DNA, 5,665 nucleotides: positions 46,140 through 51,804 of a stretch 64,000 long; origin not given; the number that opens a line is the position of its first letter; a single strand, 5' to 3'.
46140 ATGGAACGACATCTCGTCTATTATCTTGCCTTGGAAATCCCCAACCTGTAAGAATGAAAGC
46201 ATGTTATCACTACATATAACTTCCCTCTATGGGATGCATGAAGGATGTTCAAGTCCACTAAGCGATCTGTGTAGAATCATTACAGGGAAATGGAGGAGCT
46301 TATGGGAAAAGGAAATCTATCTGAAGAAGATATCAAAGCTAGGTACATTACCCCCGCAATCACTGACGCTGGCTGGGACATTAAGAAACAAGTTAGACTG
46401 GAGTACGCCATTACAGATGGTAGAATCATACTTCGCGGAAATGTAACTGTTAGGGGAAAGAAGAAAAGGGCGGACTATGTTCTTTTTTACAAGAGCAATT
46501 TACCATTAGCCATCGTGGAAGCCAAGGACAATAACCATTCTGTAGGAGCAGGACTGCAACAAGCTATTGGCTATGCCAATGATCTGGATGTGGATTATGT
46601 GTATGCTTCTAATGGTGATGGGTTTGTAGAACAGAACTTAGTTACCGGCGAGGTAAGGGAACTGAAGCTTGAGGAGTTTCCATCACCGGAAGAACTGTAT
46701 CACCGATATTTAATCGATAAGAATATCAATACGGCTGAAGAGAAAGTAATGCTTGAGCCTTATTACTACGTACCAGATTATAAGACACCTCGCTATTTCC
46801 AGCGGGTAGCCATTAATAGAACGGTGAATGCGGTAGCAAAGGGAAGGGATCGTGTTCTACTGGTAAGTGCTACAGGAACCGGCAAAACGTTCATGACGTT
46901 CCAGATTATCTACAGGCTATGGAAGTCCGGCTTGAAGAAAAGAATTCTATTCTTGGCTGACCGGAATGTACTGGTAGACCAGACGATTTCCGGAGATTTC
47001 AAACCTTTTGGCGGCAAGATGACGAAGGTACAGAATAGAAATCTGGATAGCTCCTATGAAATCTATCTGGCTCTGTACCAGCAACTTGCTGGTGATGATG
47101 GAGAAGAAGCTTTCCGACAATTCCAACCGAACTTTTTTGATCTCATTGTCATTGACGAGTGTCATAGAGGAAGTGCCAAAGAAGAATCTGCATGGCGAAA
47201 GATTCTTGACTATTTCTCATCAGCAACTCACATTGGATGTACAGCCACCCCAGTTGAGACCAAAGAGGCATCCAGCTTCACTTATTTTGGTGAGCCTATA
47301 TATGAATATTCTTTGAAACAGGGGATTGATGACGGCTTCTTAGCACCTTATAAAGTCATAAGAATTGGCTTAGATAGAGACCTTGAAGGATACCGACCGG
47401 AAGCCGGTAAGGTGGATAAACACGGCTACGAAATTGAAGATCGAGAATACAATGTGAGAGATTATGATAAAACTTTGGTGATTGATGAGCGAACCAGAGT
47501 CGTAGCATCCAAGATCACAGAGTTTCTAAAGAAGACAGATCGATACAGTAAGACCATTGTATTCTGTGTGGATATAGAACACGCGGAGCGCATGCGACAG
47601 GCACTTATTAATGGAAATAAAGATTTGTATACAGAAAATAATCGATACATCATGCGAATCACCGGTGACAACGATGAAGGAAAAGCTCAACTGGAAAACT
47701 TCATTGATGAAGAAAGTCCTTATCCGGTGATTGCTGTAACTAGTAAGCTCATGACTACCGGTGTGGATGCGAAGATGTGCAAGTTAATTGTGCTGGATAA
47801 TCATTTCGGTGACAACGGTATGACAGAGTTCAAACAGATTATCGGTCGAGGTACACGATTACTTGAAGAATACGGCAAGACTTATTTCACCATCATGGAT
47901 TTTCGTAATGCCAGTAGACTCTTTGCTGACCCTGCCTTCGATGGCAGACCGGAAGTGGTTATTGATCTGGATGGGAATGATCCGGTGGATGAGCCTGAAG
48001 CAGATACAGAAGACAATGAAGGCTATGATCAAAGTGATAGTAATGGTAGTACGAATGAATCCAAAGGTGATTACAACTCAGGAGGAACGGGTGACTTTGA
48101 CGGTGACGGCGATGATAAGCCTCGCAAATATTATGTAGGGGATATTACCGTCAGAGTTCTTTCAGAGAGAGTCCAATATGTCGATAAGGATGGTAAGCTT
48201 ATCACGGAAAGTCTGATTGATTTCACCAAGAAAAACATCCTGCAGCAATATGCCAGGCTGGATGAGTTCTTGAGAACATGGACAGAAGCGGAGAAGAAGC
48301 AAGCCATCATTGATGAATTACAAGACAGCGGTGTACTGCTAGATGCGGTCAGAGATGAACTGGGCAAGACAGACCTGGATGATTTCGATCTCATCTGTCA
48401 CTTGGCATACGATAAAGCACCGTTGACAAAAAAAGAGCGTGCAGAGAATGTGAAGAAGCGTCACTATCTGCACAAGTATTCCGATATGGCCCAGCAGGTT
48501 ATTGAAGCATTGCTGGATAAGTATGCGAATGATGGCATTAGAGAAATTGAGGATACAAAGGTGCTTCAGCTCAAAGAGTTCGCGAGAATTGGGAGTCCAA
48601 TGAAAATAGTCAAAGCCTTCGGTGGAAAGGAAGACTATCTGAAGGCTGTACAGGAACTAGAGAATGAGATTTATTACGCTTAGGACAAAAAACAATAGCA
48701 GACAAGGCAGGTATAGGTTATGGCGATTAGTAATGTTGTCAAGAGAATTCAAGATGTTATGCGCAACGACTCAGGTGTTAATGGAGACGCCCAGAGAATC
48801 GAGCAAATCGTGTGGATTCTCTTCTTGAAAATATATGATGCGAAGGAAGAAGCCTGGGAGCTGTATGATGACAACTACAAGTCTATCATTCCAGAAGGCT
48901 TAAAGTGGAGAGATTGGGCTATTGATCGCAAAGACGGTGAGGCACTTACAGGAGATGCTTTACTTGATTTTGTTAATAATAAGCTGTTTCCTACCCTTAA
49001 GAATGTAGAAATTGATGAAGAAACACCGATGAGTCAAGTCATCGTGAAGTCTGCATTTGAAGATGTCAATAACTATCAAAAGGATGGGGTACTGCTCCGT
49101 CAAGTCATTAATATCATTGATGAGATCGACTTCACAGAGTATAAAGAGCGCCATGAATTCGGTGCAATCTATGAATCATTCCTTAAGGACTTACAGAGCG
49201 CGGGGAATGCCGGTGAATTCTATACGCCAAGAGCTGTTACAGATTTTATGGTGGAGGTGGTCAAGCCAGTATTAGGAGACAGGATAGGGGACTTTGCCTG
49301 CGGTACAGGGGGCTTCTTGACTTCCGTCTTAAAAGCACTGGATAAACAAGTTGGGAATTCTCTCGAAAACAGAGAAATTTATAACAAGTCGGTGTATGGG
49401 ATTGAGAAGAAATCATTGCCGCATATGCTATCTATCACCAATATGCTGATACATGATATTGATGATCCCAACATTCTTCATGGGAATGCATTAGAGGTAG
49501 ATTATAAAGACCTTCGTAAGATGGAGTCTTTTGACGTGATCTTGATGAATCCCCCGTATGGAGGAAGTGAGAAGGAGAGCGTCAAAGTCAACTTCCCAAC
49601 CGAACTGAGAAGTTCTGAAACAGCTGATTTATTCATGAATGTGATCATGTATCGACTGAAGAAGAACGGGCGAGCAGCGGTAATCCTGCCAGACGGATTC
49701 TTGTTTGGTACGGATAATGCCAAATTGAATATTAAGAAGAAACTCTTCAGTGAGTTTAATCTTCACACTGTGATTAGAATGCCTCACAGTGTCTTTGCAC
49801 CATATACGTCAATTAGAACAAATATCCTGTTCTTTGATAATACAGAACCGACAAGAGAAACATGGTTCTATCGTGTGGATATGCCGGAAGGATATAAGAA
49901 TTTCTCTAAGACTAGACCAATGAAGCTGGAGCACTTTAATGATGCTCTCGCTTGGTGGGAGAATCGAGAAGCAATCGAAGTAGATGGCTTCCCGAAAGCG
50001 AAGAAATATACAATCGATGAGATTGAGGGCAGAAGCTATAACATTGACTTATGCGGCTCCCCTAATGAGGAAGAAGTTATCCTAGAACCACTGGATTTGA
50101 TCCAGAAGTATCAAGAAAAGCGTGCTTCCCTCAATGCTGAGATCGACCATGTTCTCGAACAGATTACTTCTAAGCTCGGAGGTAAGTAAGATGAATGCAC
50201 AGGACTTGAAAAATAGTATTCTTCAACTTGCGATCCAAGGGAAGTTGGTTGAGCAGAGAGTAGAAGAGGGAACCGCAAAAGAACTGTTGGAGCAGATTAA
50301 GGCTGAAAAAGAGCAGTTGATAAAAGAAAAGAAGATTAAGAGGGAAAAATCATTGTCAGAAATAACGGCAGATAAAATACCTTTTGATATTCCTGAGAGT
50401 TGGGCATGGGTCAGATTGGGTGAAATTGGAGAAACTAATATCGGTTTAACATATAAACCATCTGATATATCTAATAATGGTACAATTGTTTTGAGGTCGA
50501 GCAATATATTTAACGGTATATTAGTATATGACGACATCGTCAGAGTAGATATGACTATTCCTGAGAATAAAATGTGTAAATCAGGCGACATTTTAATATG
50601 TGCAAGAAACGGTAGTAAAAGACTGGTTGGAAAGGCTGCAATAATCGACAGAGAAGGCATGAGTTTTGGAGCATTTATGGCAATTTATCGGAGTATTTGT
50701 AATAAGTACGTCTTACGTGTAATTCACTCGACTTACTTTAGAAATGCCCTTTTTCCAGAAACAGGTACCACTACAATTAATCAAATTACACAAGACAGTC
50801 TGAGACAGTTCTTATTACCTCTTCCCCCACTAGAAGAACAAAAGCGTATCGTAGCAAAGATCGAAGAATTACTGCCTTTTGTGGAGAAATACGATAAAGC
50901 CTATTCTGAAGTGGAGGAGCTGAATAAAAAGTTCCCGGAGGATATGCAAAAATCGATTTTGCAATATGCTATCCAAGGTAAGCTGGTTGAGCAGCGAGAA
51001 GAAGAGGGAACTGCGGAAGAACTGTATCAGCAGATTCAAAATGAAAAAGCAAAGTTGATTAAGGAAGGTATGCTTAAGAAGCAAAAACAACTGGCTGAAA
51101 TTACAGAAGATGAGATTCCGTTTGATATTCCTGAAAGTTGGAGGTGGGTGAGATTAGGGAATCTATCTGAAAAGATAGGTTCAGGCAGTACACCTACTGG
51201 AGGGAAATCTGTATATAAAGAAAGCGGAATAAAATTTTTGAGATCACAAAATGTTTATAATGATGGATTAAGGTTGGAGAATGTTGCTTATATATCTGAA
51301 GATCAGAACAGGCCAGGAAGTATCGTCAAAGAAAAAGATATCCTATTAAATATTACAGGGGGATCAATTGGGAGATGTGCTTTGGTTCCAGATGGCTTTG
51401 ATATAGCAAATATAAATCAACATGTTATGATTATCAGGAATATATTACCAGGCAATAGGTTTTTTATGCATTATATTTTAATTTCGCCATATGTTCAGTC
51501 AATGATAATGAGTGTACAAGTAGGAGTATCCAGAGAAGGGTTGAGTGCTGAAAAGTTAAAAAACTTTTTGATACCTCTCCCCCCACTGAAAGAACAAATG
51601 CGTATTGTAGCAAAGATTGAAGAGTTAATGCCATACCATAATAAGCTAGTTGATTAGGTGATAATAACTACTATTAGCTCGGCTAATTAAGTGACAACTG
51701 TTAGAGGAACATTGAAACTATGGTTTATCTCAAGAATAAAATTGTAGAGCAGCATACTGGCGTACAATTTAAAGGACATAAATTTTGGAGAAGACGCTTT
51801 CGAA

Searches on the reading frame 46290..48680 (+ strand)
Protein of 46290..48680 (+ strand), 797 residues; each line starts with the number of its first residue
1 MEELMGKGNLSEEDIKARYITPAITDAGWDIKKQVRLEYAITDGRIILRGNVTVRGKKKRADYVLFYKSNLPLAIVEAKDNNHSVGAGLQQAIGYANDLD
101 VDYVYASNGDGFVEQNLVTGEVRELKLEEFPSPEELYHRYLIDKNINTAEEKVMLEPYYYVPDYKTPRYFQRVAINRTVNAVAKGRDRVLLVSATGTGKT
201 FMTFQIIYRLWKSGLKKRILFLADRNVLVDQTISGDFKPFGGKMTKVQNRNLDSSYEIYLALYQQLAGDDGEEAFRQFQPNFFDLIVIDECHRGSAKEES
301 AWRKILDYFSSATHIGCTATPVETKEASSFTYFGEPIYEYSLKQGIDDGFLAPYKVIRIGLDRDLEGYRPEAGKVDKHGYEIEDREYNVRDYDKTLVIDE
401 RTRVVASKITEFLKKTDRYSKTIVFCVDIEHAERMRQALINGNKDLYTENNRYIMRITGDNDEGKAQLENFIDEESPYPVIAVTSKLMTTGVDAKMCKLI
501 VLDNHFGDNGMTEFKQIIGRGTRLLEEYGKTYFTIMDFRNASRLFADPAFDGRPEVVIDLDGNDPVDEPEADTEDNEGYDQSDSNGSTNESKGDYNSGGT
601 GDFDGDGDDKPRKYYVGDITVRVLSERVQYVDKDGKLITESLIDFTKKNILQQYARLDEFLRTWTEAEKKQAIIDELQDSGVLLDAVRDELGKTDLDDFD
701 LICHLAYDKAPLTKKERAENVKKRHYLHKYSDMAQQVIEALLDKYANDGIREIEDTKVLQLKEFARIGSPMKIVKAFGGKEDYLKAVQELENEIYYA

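Call 57: search_protein_families(library=pfam, proteins=[window:46290-48680:+], max_evalue=0.001)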
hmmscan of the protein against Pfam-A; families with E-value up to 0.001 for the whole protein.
window:46290-48680:+ (797 aa): 6 families
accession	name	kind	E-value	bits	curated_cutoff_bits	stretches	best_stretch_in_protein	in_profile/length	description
PF04851.21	ResIII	-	2.4e-40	138.6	22.5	1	166-322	3-163/164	Type III restriction enzyme, res subunit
PF08463.15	EcoEI_R_C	-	8.3e-35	120.7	24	1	640-795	1-163/163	EcoEI R protein C-terminal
PF18766.7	SWI2_SNF2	-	7.4e-21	75.3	26.7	1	171-353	2-187/221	SWI2/SNF2 ATPase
PF00270.35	DEAD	-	4.2e-10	40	26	1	177-323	6-162/167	DEAD/DEAH box helicase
PF04313.20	HSDR_N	-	8.3e-08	32.8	25.1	1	10-110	2-185/198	Type I restriction enzyme R protein N terminus (HSDR_N)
PF13588.12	HSDR_N_2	-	3.8e-06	27.4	25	1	42-120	20-99/110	Type I restriction enzyme R protein N terminus (HSDR_N)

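Call 99: search_protein_families(library=padloc, proteins=[window:46290-48680:+], max_evalue=0.00001)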
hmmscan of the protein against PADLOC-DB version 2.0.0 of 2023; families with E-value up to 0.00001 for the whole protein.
window:46290-48680:+ (797 aa): 12 families
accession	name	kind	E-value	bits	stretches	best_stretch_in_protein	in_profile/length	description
PDLC03049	REase_I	-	0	1135.7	1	4-795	4-800/807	Type I restriction enzyme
PDLC03050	REase_I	-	4.7e-63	210.9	1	601-796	18-213/219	Type I restriction enzyme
PDLC03042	REase_I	-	7.9e-40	134.1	1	168-538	446-844/1170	Type I restriction enzyme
PDLC03047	REase_I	-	2.7e-30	102.9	1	55-547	234-731/1107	Type I restriction enzyme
PDLC02707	PbeA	-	2.2e-19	67.5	1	145-475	231-573/672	PbeA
PDLC02704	PbeA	-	1.7e-16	57.9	1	258-499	361-608/682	PbeA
PDLC03658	mREase_IV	-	9.3e-15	51.4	1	170-357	226-408/953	Type IV methyl-directed restriction enzyme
PDLC03659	mREase_IV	-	4.1e-12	42.8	1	171-539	223-566/945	Type IV methyl-directed restriction enzyme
PDLC02706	PbeA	-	9.7e-10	35.7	1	142-398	240-517/722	PbeA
PDLC03045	REase_I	-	3.1e-07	26.7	1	192-357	290-469/995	Type I restriction enzyme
PDLC02350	AbiO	-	7.5e-07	26.3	0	382-432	248-297/468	AbiO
PDLC03040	REase_I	-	1.4e-06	24.4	1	273-415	402-544/1029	Type I restriction enzyme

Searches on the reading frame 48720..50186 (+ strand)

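Call 57: search_protein_families(library=pfam, proteins=[window:48720-50186:+], max_evalue=0.001)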
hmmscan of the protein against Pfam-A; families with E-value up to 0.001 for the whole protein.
window:48720-50186:+ (489 aa): 4 families
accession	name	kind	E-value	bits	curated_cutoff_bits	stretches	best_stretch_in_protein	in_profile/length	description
PF02384.22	N6_Mtase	-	9.4e-63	212.8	20.4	1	143-443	2-298/311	N-6 DNA Methylase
PF07669.17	Eco57I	-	1.2e-10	42.2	25.3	1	252-359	52-171/171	Eco57I restriction-modification methylase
PF12161.14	HsdM_N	-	2.5e-10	41.5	24.5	1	4-133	2-135/135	HsdM N-terminal domain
PF20473.4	MmeI_Mtase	-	8.9e-06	25.5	27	0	187-246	21-86/259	MmeI, DNA-methyltransferase domain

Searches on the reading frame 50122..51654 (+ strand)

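Call 57: search_protein_families(library=pfam, proteins=[window:50122-51654:+], max_evalue=0.001)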
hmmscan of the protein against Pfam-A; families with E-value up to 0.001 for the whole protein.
window:50122-51654:+ (511 aa): 1 family
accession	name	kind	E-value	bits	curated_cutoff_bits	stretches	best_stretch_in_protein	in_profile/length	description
PF01420.25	Methylase_S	-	3.2e-27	96.2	22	2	337-502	1-152/168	Type I restriction modification DNA specificity domain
